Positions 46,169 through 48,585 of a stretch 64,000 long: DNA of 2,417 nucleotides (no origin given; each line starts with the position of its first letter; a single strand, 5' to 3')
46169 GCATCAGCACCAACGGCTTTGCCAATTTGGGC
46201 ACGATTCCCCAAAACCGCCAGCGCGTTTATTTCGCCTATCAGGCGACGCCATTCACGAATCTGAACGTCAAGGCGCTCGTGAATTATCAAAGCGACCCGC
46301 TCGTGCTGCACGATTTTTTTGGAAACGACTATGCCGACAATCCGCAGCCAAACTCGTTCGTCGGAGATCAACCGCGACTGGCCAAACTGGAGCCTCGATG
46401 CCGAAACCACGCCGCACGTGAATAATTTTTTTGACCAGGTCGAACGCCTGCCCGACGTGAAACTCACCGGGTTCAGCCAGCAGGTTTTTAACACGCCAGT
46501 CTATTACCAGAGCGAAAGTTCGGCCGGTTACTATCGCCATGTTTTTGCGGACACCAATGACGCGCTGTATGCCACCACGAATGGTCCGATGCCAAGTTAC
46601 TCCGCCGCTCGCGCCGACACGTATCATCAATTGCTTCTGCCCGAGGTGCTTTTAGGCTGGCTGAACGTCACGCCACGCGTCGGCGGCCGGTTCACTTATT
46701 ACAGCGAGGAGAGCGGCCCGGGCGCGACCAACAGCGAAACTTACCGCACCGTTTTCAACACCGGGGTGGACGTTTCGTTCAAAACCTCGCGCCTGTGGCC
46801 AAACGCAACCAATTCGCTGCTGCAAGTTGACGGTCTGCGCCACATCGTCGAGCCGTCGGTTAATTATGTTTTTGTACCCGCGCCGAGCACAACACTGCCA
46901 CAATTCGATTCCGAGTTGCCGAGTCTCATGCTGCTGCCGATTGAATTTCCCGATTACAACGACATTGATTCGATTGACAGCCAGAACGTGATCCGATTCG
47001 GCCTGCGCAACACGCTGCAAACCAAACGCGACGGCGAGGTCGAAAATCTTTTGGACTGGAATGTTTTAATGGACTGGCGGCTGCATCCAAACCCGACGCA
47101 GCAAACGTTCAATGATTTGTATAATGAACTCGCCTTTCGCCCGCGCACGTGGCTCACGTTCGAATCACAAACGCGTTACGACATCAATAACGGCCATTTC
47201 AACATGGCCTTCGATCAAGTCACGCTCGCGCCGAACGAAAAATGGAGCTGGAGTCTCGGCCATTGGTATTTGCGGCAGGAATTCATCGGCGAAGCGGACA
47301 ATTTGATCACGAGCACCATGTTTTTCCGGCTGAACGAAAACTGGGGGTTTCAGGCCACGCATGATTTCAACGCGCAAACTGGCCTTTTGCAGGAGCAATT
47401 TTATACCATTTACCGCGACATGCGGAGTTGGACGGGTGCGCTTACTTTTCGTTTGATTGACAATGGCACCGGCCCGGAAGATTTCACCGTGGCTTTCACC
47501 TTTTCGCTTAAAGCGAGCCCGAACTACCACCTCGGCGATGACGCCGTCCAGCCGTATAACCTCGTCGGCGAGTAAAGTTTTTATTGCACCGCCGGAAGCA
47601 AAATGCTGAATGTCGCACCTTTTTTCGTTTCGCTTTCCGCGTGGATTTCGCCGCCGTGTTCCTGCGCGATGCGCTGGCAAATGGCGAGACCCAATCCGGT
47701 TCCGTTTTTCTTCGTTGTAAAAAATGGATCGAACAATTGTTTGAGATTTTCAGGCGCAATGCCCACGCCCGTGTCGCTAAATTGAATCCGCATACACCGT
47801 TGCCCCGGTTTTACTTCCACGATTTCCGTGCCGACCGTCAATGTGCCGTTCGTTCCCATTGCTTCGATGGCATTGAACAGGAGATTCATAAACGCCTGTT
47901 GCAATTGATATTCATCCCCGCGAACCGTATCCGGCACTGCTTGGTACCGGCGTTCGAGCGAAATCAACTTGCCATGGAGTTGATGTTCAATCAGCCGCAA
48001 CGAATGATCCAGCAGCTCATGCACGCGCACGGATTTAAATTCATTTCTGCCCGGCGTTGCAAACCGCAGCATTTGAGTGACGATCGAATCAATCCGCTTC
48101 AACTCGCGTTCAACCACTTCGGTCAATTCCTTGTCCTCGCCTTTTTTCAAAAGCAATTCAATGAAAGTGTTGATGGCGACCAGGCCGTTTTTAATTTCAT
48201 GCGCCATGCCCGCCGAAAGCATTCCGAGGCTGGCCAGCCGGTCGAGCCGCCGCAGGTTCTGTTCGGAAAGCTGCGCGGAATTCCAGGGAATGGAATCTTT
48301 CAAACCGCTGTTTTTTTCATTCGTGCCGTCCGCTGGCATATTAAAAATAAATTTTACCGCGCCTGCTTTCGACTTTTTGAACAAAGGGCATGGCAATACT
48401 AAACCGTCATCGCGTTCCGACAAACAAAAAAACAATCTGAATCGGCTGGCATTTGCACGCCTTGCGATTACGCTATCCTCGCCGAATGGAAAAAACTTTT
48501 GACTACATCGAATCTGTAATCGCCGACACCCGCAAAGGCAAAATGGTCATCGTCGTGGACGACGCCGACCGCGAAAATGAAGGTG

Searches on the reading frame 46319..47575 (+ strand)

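Call 56: search_protein_families(library=pfam, max_evalue=0.01, proteins=[window:46319-47575:+])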
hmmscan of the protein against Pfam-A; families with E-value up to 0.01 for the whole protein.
window:46319-47575:+ (418 aa): 2 families
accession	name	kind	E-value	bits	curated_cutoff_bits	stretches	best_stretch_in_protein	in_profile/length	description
PF04453.20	LptD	-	1.3e-09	38.3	22.4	1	41-342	84-384/384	LPS transport system D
PF19838.5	LptD_2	-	0.0013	17.9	22.5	1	141-237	306-405/464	LptD protein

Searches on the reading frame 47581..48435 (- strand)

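Call 56: search_protein_families(library=pfam, max_evalue=0.01, proteins=[window:47581-48435:-])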
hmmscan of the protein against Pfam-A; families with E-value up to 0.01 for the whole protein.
window:47581-48435:- (284 aa): 4 families
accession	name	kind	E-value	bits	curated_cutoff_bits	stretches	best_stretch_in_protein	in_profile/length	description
PF02518.31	HATPase_c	-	4e-27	95.3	26.4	1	173-282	1-109/111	Histidine kinase-, DNA gyrase B-, and HSP90-like ATPase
PF00512.31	HisKA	-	7.7e-11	42.3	26.9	1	71-127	3-62/66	His Kinase A (phospho-acceptor) domain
PF14501.12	HATPase_c_5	-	0.0011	19.2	22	1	177-272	5-94/102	GHKL domain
PF13589.12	HATPase_c_3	-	0.0068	16.9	25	0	176-242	1-60/137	Histidine kinase-, DNA gyrase B-, and HSP90-like ATPase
